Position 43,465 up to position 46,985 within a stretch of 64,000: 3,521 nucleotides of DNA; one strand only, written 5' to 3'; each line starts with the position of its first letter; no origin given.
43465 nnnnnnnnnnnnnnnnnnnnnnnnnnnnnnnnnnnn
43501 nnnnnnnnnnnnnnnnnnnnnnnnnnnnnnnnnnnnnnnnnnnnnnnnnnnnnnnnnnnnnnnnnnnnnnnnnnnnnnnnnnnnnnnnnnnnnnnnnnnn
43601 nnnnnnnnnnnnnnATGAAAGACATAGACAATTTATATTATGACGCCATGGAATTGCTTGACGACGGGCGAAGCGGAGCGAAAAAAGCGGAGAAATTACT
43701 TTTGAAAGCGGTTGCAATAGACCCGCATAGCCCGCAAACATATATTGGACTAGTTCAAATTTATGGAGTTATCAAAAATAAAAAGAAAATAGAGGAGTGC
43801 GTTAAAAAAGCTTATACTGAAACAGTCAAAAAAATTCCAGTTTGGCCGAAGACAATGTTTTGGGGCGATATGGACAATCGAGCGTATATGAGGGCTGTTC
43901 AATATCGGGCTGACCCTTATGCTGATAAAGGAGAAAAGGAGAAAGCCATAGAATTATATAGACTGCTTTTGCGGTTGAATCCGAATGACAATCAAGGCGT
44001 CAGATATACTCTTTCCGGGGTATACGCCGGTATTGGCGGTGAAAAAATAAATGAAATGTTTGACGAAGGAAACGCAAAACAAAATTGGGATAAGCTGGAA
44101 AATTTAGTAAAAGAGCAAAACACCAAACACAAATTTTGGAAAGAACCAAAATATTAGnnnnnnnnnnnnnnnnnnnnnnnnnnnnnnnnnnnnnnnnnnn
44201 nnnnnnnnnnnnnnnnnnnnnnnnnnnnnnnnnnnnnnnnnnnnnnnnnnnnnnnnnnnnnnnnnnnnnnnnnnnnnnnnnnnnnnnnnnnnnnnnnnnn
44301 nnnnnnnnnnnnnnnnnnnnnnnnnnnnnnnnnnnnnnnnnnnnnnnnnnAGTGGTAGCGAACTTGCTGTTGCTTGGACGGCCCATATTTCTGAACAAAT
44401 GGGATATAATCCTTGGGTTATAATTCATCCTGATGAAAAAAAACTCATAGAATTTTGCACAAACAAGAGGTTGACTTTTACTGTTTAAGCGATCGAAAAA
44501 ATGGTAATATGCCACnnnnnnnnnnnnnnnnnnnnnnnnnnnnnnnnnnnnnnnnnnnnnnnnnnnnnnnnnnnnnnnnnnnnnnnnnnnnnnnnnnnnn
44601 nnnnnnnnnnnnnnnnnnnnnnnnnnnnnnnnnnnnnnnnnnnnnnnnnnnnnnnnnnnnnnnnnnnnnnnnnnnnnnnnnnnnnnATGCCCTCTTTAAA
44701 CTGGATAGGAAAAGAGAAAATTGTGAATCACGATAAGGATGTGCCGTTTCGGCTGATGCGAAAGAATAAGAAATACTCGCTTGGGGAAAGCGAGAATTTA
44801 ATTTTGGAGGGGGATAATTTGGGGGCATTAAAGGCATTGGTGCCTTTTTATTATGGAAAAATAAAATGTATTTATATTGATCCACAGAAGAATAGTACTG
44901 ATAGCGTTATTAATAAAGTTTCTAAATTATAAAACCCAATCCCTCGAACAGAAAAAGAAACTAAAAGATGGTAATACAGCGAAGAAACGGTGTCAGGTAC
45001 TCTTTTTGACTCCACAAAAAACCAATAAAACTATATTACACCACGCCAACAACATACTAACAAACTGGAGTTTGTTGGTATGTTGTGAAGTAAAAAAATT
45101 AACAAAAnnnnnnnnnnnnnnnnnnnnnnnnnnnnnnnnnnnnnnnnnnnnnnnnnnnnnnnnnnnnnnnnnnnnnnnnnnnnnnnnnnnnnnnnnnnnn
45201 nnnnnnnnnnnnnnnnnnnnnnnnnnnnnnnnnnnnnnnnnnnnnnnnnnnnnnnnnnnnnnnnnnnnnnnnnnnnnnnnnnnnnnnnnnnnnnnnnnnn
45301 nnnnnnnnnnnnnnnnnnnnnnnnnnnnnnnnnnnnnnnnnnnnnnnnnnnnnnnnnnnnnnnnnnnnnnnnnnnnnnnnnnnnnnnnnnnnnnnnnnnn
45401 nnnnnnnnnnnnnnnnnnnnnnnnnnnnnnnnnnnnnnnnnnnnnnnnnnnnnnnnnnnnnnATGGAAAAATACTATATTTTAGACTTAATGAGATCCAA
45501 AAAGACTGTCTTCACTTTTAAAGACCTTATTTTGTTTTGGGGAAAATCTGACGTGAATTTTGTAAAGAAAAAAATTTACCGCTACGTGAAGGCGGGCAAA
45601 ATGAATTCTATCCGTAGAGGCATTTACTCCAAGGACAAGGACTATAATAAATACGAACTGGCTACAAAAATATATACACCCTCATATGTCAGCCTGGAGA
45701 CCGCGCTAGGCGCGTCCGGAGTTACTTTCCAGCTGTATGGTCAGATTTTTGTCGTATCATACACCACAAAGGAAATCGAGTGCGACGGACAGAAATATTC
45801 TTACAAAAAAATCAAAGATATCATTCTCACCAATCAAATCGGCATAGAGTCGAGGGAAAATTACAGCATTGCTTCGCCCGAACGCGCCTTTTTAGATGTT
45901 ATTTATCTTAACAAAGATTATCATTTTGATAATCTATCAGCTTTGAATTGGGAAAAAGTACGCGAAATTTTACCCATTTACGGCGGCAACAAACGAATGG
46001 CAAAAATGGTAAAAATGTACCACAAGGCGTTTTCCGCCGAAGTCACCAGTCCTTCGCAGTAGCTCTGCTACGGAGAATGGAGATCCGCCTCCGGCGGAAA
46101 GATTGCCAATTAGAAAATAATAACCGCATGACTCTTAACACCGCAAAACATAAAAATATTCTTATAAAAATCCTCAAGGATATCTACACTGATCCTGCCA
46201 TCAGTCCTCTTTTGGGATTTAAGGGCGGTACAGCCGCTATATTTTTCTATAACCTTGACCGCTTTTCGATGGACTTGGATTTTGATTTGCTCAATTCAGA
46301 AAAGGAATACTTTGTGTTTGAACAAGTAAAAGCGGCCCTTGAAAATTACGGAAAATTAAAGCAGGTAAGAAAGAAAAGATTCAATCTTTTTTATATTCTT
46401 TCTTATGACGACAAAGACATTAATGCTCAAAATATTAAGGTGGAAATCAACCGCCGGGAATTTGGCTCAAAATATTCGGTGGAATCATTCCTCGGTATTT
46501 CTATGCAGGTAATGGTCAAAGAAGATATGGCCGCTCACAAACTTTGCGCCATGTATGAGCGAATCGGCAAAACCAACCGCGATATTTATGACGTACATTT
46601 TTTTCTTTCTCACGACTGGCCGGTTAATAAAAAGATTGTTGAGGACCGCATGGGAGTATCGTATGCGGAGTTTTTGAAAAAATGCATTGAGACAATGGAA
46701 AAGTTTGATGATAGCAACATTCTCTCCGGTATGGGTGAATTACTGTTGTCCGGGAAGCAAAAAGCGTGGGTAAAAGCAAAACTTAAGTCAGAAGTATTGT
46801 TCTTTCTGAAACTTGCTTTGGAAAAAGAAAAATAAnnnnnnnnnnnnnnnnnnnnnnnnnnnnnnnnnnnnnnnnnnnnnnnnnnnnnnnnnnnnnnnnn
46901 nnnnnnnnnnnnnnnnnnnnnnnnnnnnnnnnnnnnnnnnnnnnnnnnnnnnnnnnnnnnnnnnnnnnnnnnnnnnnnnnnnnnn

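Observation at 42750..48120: Efflux operon (membrane fusion protein, MacB ATPase, MacB permease) split by a 5.3-kb accessory insertion carrying AbiEi/AbiEii, a NYN-domain protein, a DNA-methyltransferase remnant and an excisionase-like gene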

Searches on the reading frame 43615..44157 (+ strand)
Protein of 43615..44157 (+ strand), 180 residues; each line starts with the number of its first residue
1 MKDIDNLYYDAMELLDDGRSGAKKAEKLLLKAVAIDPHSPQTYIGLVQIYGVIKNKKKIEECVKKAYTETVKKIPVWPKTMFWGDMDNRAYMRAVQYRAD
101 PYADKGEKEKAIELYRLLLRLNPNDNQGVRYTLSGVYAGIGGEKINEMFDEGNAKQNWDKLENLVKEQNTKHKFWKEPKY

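Call 3: search_protein_families(library=pfam, proteins=[window:43615-44157:+], max_evalue=0.01)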
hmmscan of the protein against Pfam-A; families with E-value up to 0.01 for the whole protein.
window:43615-44157:+ (180 aa): 7 families
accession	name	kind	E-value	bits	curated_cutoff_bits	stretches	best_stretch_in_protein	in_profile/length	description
PF13428.12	TPR_14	-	4.2e-06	27.4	23.5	0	98-126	7-35/44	Tetratricopeptide repeat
PF07719.23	TPR_2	-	3.2e-05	24.1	27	1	102-125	11-34/34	Tetratricopeptide repeat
PF13181.12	TPR_8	-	5.1e-05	23.6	25.7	0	102-125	11-34/34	Tetratricopeptide repeat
PF13414.12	TPR_11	-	7e-05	22.9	26.8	0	102-125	4-27/42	TPR repeat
PF00515.34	TPR_1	-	0.00079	19.6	27.8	0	102-125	11-34/34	Tetratricopeptide repeat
PF14559.12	TPR_19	-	0.00088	20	25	0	23-50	8-35/68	Tetratricopeptide repeat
PF13429.12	TPR_15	-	0.0081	16.1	26.2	0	96-127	150-181/280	Tetratricopeptide repeat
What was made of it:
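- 43589..44157 (+): First TPR-like gene (ORF 43615-44157). It is the only island module shared with the sister species at this junction. Pfam TPR_14 27.4 bits, above its 23.5 cut-off; the other TPR models are below theirs (call 3).
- Checked: TPR-like protein 43615-44157: TPR_14 scores 27.4 bits, above its 23.5 cut-off; the other TPR models are below theirs (call 3).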

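Call 4: search_protein_families(library=padloc, proteins=[window:43615-44157:+], max_evalue=0.01)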
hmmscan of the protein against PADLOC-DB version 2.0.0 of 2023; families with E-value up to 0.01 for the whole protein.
window:43615-44157:+ (180 aa): 1 family
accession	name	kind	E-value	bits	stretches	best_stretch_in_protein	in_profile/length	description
PDLC01101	PrimPol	-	0.0032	14.2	0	83-147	58-115/490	adaptation polymerase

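Call 36: find_related_loci(query=window:43615-44157:+, collection=viral_contigs, flank=6000)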
Query window:43615-44157:+ (180 aa) in viral_contigs; peptide patterns used: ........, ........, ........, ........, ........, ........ (x = any residue, [..] = any of these).
102 stretches matched a pattern, but none encodes a relative of the query by tblastn (E <= 1e-3).

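Call 78: search_protein_families(library=ncbifam, proteins=[window:43615-44157:+], max_evalue=0.01)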
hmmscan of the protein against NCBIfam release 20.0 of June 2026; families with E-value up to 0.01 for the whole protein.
window:43615-44157:+ (180 aa): 4 families
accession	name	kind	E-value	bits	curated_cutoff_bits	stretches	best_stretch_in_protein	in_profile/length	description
TIGR02521.1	type_IV_pilW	equivalog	0.00015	21.4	154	0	22-69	151-197/234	type IV pilus biogenesis/stability protein PilW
TIGR02917.1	PEP_TPR_lipo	equivalog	0.00022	19.3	312.2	0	22-68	617-663/899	XrtA/PEP-CTERM system TPR-repeat protein PrsT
NF002725.1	PRK02603.1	equivalog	0.0066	16.5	143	0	102-162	82-140/173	photosystem I assembly protein Ycf3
NF047371.1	FlcA_CTERM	equivalog_domain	0.0086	14.6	300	0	19-74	326-381/646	periplasmic flagellar collar protein FlcA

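Call 79: search_protein_families(library=phrogs, proteins=[window:43615-44157:+], max_evalue=0.001)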
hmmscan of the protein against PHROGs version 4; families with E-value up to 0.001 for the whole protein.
window:43615-44157:+ (180 aa): 0 families

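Call 91: search_protein_families(library=pfam, proteins=[L210:2390-2806:+, L210:2803-3099:+, L210:3131-3376:+, L212:641-1492:+, L212:1890-2726:+, L212:2731-3258:+], max_evalue=0.001)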
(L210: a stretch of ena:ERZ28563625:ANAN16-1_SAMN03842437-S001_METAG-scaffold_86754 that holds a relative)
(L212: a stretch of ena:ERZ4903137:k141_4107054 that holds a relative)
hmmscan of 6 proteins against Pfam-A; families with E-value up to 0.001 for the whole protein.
L210:2390-2806:+ (138 aa): 2 families
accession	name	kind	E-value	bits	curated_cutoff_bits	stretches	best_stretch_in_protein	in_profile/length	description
PF20582.4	UPF0758_N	-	2.1e-12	47.4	27.1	1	22-92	7-76/77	UPF0758 N-terminal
PF12826.13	HHH_2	-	0.00062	20.3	27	1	57-98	13-54/64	Helix-hairpin-helix motif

L210:2803-3099:+ (98 aa): 1 family
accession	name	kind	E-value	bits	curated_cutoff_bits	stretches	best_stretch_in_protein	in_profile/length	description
PF04002.20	RadC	-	1.6e-37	128.5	22.1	1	1-97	24-121/121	RadC-like JAB domain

L210:3131-3376:+ (81 aa): 0 families

L212:641-1492:+ (283 aa): 1 family
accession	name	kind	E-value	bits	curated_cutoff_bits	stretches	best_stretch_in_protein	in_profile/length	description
PF02498.22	Bro-N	-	1.8e-06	28.9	25.6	1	17-113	2-91/96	BRO family, N-terminal domain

L212:1890-2726:+ (278 aa): 0 families

L212:2731-3258:+ (175 aa): 0 families

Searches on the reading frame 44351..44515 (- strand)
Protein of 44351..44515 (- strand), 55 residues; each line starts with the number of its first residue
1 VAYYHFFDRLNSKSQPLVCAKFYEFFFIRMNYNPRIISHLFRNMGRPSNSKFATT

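Call 23: search_protein_families(library=pfam, proteins=[window:44351-44515:-], max_evalue=10)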
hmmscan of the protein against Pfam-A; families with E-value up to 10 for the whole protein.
seq(55 aa): 1 family
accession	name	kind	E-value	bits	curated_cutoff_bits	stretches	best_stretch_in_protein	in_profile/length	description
PF06901.17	FrpC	-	0.1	12.6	25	1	19-54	187-222/271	RTX iron-regulated protein FrpC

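Call 24: search_protein_families(library=padloc, proteins=[window:44351-44515:-], max_evalue=10)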
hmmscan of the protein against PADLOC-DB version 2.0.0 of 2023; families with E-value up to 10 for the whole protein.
seq(55 aa): 0 families
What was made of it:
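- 44158..44686 (.): AT-rich stretch with no ORF and no recognisable relic. No Pfam or PADLOC hit for spliced peptides (calls 23, 24).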

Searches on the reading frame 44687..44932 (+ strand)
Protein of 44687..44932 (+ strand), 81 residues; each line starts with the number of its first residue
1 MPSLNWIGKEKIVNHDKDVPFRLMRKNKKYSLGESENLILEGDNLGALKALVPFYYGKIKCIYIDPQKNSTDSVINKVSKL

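Call 3: search_protein_families(library=pfam, proteins=[window:44687-44932:+], max_evalue=0.01)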
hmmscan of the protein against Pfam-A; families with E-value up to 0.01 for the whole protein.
window:44687-44932:+ (81 aa): 0 families

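Call 4: search_protein_families(library=padloc, proteins=[window:44687-44932:+], max_evalue=0.01)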
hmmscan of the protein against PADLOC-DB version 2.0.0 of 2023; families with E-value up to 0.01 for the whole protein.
window:44687-44932:+ (81 aa): 14 families
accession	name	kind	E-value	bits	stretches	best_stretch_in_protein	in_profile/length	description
PDLC03644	MTase_III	-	4.3e-29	99.7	1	1-72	1-74/542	Type III methyltransferase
PDLC03640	MTase_III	-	1.2e-15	54.9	1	1-72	1-79/654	Type III methyltransferase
PDLC03634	MTase_III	-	9.3e-15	52.5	1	3-69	59-127/621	Type III methyltransferase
PDLC03636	MTase_III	-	1.7e-12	44.9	1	4-72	9-82/575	Type III methyltransferase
PDLC03635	MTase_III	-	2e-09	34.7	1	12-71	194-253/708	Type III methyltransferase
PDLC03641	MTase_III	-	2.2e-09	34.5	1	3-70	67-138/657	Type III methyltransferase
PDLC03642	MTase_III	-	9.7e-07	25.8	1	19-71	63-117/528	Type III methyltransferase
PDLC03637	MTase_III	-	7.6e-06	22.8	1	34-74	119-159/513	Type III methyltransferase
PDLC03639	MTase_III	-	2.3e-05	20.9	1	34-71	85-122/639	Type III methyltransferase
PDLC03645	MTase_III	-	0.00042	16.5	1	39-70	142-173/709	Type III methyltransferase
PDLC03633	MTase_III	-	0.00044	17.1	1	34-69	75-110/616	Type III methyltransferase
PDLC03646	MTase_III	-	0.0023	13.8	1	36-75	471-510/1057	Type III methyltransferase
PDLC03638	MTase_III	-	0.0024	14.3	1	38-70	382-414/816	Type III methyltransferase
PDLC03354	MTase_II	-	0.0025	14.9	1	23-67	39-93/425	Type II methyltransferase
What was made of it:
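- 44687..44932 (+): Type III Mod methyltransferase N-terminal relic (81 codons). It breaks inside motif IV. PADLOC MTase_III 4.3e-29, profile positions 1-74 of 542 (call 4).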

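Call 78: search_protein_families(library=ncbifam, proteins=[window:44687-44932:+], max_evalue=0.01)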
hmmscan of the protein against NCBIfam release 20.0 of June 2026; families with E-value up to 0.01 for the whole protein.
window:44687-44932:+ (81 aa): 0 families

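Call 79: search_protein_families(library=phrogs, proteins=[window:44687-44932:+], max_evalue=0.001)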
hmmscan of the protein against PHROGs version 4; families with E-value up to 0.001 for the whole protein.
window:44687-44932:+ (81 aa): 1 family
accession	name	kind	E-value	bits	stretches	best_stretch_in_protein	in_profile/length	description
phrog_26713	-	other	5.8e-09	36.8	1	36-72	5-41/74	methyltransferase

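Call 91: search_protein_families(library=pfam, proteins=[L210:2390-2806:+, L210:2803-3099:+, L210:3131-3376:+, L212:641-1492:+, L212:1890-2726:+, L212:2731-3258:+], max_evalue=0.001)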
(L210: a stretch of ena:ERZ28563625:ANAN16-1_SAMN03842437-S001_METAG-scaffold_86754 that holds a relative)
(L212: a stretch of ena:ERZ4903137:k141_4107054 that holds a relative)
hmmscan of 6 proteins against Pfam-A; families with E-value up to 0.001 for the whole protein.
L210:2390-2806:+ (138 aa): 2 families
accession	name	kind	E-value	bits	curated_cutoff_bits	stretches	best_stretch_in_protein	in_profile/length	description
PF20582.4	UPF0758_N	-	2.1e-12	47.4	27.1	1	22-92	7-76/77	UPF0758 N-terminal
PF12826.13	HHH_2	-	0.00062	20.3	27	1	57-98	13-54/64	Helix-hairpin-helix motif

L210:2803-3099:+ (98 aa): 1 family
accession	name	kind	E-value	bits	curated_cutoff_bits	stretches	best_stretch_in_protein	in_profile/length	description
PF04002.20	RadC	-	1.6e-37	128.5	22.1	1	1-97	24-121/121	RadC-like JAB domain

L210:3131-3376:+ (81 aa): 0 families

L212:641-1492:+ (283 aa): 1 family
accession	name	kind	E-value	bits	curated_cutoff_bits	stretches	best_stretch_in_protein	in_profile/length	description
PF02498.22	Bro-N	-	1.8e-06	28.9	25.6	1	17-113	2-91/96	BRO family, N-terminal domain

L212:1890-2726:+ (278 aa): 0 families

L212:2731-3258:+ (175 aa): 0 families

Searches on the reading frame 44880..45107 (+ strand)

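Call 23: search_protein_families(library=pfam, proteins=[window:44880-45107:+], max_evalue=10)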
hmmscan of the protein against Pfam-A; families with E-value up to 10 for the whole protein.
seq(76 aa): 0 families

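Call 24: search_protein_families(library=padloc, proteins=[window:44880-45107:+], max_evalue=10)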
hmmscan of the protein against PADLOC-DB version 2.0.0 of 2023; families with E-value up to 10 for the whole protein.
seq(76 aa): 1 family
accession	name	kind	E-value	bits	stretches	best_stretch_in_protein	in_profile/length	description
PDLC01168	CARF_2M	-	0.025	12.4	1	5-59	44-98/200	"CARF, 2 TMs"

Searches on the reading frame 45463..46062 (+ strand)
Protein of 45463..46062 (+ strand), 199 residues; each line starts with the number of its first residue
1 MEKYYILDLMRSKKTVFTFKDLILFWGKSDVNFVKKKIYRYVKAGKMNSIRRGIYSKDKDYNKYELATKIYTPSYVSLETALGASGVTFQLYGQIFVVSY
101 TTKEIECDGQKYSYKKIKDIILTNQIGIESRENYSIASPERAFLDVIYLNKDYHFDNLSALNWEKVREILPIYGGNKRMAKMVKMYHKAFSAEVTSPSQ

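Call 3: search_protein_families(library=pfam, proteins=[window:45463-46062:+], max_evalue=0.01)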
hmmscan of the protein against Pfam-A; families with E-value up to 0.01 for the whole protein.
window:45463-46062:+ (199 aa): 0 families

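Call 4: search_protein_families(library=padloc, proteins=[window:45463-46062:+], max_evalue=0.01)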
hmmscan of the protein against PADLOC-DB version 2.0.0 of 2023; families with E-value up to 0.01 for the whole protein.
window:45463-46062:+ (199 aa): 23 families
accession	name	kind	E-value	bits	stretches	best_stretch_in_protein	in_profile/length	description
PDLC02255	AbiEi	-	1.4e-56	189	1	6-184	5-182/186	AbiEi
PDLC02241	AbiEi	-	4e-21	73.7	1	15-164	13-173/199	AbiEi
PDLC02272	AbiEi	-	4.3e-19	67.1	1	28-158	27-159/200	AbiEi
PDLC02230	AbiEi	-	1.2e-17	62.3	1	30-154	15-140/192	AbiEi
PDLC02269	AbiEi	-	5.9e-14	50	1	12-148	8-145/251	AbiEi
PDLC02267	AbiEi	-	1.2e-13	49.1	1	7-148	11-153/252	AbiEi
PDLC02287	AbiEi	-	2.6e-11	41.6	1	13-147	9-144/253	AbiEi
PDLC02240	AbiEi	-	7.6e-10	36.7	1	37-153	37-165/216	AbiEi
PDLC02225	AbiEi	-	1.8e-08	32.3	1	30-123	27-119/198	AbiEi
PDLC02232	AbiEi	-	8e-08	30.3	1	10-152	14-165/177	AbiEi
PDLC02273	AbiEi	-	2e-07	29.2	1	69-188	80-195/205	AbiEi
PDLC02274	AbiEi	-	2.1e-06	25.6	1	38-164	38-175/217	AbiEi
PDLC02227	AbiEi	-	8.3e-05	20.2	1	35-153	32-146/233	AbiEi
PDLC02271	AbiEi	-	0.00035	17.8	1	33-146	39-165/263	AbiEi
PDLC02270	AbiEi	-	0.00039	17.6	1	12-144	8-145/265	AbiEi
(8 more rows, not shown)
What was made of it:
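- Checked: AbiEi 45463-46062: PADLOC 1.4e-56 (call 4).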

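Call 69: search_solved_structures(query=window:45463-46062:+, max_evalue=0.1)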
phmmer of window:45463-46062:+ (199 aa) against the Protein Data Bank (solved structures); distinct sequences matched with E-value up to 0.1: 0.

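Call 78: search_protein_families(library=ncbifam, proteins=[window:45463-46062:+], max_evalue=0.01)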
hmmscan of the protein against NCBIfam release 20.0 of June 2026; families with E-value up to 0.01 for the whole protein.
window:45463-46062:+ (199 aa): 1 family
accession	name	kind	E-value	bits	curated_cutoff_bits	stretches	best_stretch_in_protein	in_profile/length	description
NF047376.1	TAA_AbiEi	equivalog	1.7e-06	27.8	150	1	10-99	14-111/172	type IV toxin-antitoxin system AbiEi family antitoxin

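Call 79: search_protein_families(library=phrogs, proteins=[window:45463-46062:+], max_evalue=0.001)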
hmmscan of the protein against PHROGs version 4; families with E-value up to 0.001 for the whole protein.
window:45463-46062:+ (199 aa): 0 families

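Call 91: search_protein_families(library=pfam, proteins=[L210:2390-2806:+, L210:2803-3099:+, L210:3131-3376:+, L212:641-1492:+, L212:1890-2726:+, L212:2731-3258:+], max_evalue=0.001)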
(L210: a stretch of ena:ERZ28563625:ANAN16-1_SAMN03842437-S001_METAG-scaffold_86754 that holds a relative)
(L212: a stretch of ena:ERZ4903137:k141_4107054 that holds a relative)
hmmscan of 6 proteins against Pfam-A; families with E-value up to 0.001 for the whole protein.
L210:2390-2806:+ (138 aa): 2 families
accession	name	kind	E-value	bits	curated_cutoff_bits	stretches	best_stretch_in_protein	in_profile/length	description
PF20582.4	UPF0758_N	-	2.1e-12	47.4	27.1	1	22-92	7-76/77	UPF0758 N-terminal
PF12826.13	HHH_2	-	0.00062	20.3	27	1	57-98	13-54/64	Helix-hairpin-helix motif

L210:2803-3099:+ (98 aa): 1 family
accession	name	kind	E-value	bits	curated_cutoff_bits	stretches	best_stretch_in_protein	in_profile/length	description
PF04002.20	RadC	-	1.6e-37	128.5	22.1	1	1-97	24-121/121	RadC-like JAB domain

L210:3131-3376:+ (81 aa): 0 families

L212:641-1492:+ (283 aa): 1 family
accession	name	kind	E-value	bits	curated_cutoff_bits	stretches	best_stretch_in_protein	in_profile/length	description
PF02498.22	Bro-N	-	1.8e-06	28.9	25.6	1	17-113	2-91/96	BRO family, N-terminal domain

L212:1890-2726:+ (278 aa): 0 families

L212:2731-3258:+ (175 aa): 0 families

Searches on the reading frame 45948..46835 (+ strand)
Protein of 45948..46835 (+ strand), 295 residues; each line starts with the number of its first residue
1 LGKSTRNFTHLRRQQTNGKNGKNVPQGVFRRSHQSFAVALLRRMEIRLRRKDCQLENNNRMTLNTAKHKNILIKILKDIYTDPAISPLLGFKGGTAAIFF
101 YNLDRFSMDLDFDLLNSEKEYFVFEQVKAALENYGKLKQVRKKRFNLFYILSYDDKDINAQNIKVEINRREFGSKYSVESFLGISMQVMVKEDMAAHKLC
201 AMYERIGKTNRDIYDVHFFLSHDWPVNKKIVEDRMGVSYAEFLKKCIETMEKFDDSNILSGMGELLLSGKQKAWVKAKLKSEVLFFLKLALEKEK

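Call 3: search_protein_families(library=pfam, proteins=[window:45948-46835:+], max_evalue=0.01)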
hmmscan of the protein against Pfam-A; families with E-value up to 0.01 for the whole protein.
window:45948-46835:+ (295 aa): 1 family
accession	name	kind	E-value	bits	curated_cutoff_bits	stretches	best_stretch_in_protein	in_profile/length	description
PF08843.17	AbiEii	-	6.8e-15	56.1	22.5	1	76-228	3-177/238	Nucleotidyl transferase AbiEii toxin, Type IV TA system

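Call 4: search_protein_families(library=padloc, proteins=[window:45948-46835:+], max_evalue=0.01)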
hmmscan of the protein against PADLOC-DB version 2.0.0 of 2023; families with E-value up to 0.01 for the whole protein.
window:45948-46835:+ (295 aa): 18 families
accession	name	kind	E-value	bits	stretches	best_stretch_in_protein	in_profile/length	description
PDLC02324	AbiEii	-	1.6e-70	235.5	1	64-289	2-223/231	AbiEii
PDLC02307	AbiEii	-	6e-19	66.7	1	64-225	4-150/219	AbiEii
PDLC02328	AbiEii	-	2.8e-16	58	1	89-235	16-154/203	AbiEii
PDLC02323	AbiEii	-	3.1e-16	57.7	1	71-248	23-213/248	AbiEii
PDLC02313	AbiEii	-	4.3e-15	53.9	1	71-275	27-244/254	AbiEii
PDLC02330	AbiEii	-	4e-14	50.9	1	67-278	6-207/219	AbiEii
PDLC02305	AbiEii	-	2.2e-13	48.1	1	70-230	26-200/306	AbiEii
PDLC02294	AbiEii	-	3.3e-13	48.1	1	71-232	27-198/260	AbiEii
PDLC02293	AbiEii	-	7.6e-13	46.6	1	90-238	43-209/270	AbiEii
PDLC02304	AbiEii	-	7.1e-11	40.5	1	57-225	12-196/260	AbiEii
PDLC02290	AbiEii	-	6.1e-10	37.1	1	70-223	10-163/290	AbiEii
PDLC02298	AbiEii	-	1.2e-08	32.7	1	64-252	4-189/220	AbiEii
PDLC02296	AbiEii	-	1.4e-08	32.3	1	74-253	32-235/282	AbiEii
PDLC02292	AbiEii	-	3.1e-07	28.5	1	74-171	36-132/283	AbiEii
PDLC02317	AbiEii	-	1.9e-06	25.1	1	62-118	17-74/396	AbiEii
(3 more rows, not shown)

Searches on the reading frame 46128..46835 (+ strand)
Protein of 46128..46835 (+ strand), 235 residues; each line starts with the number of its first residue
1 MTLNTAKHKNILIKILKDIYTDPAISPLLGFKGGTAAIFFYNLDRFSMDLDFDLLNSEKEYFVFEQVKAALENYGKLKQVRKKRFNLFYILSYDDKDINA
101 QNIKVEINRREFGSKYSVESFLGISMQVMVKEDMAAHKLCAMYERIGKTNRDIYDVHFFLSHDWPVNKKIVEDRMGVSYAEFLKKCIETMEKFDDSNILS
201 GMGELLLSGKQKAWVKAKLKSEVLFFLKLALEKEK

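Call 28: find_related_loci(query=window:46128-46835:+, collection=viral_contigs, flank=8000)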
Query window:46128-46835:+ (235 aa) in viral_contigs; peptide patterns used: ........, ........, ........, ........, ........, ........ (x = any residue, [..] = any of these).
18 stretches matched a pattern, but none encodes a relative of the query by tblastn (E <= 1e-3).

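Call 68: search_solved_structures(query=window:46128-46835:+, max_evalue=0.01)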
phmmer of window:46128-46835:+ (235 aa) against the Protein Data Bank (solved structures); distinct sequences matched with E-value up to 0.01: 2.
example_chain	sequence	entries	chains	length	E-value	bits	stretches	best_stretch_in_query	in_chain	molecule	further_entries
4o8s_A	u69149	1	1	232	1.5e-10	44.2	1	10-162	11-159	Putative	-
4ok0_A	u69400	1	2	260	2.1e-10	43.7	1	10-162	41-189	Putative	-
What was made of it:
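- On AbiE (type IV TA / abortive infection): PDB relatives 4o8s and 4ok0 at about 1e-10 (call 68).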

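Call 78: search_protein_families(library=ncbifam, proteins=[window:46128-46835:+], max_evalue=0.01)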
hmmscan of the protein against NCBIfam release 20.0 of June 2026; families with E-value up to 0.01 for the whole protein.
window:46128-46835:+ (235 aa): 0 families

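Call 79: search_protein_families(library=phrogs, proteins=[window:46128-46835:+], max_evalue=0.001)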
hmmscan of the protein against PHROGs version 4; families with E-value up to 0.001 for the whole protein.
window:46128-46835:+ (235 aa): 0 families

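Call 91: search_protein_families(library=pfam, proteins=[L210:2390-2806:+, L210:2803-3099:+, L210:3131-3376:+, L212:641-1492:+, L212:1890-2726:+, L212:2731-3258:+], max_evalue=0.001)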
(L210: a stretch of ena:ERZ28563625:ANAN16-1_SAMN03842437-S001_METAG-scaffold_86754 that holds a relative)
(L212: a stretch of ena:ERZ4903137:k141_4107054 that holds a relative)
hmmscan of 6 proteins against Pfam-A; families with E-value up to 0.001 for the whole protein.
L210:2390-2806:+ (138 aa): 2 families
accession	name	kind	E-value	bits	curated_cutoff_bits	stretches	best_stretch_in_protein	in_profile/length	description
PF20582.4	UPF0758_N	-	2.1e-12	47.4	27.1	1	22-92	7-76/77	UPF0758 N-terminal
PF12826.13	HHH_2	-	0.00062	20.3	27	1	57-98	13-54/64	Helix-hairpin-helix motif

L210:2803-3099:+ (98 aa): 1 family
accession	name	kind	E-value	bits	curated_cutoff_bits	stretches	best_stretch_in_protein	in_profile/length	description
PF04002.20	RadC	-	1.6e-37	128.5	22.1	1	1-97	24-121/121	RadC-like JAB domain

L210:3131-3376:+ (81 aa): 0 families

L212:641-1492:+ (283 aa): 1 family
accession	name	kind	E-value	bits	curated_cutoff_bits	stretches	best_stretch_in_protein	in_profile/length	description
PF02498.22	Bro-N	-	1.8e-06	28.9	25.6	1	17-113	2-91/96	BRO family, N-terminal domain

L212:1890-2726:+ (278 aa): 0 families

L212:2731-3258:+ (175 aa): 0 families
